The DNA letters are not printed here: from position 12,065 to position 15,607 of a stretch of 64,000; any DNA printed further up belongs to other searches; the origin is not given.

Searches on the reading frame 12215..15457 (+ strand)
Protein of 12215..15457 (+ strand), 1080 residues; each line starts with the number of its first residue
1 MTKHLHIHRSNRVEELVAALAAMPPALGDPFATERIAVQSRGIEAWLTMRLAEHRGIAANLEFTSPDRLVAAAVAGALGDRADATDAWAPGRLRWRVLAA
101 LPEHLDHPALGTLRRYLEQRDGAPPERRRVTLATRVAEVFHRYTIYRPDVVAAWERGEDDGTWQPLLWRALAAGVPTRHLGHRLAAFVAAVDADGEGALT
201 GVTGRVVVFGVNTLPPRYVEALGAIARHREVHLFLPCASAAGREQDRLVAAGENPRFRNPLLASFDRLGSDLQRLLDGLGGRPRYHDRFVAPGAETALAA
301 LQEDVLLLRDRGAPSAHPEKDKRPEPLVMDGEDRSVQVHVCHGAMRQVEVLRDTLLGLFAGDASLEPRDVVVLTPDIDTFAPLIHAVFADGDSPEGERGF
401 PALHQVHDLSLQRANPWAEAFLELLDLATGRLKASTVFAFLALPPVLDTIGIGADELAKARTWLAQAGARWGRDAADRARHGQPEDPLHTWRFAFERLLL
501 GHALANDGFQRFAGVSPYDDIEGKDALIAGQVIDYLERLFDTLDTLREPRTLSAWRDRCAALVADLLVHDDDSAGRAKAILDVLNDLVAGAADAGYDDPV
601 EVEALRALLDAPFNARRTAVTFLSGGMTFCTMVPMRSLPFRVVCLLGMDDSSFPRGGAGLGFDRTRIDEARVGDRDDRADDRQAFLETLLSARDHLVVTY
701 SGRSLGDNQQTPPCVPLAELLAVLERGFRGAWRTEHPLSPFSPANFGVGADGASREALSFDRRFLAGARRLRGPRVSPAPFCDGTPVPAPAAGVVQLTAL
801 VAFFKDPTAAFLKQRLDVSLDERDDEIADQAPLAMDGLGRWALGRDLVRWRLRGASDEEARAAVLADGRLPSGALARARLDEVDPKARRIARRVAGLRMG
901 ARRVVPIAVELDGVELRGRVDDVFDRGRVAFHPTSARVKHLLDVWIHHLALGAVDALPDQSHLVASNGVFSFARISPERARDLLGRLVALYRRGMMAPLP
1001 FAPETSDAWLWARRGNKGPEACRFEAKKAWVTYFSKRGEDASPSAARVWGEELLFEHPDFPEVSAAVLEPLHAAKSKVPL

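Call 52: search_protein_families(library=pfam, proteins=[window:12215-15457:+], max_evalue=0.001)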
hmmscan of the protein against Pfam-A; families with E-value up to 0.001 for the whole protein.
window:12215-15457:+ (1080 aa): 2 families
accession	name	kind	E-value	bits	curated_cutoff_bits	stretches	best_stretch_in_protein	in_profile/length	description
PF04257.20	Exonuc_V_gamma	-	1.5e-67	228.5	25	1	5-306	1-312/314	Exodeoxyribonuclease V, gamma subunit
PF17946.7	RecC_C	-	5.3e-53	180.3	22.6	1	794-1013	3-201/202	RecC C-terminal domain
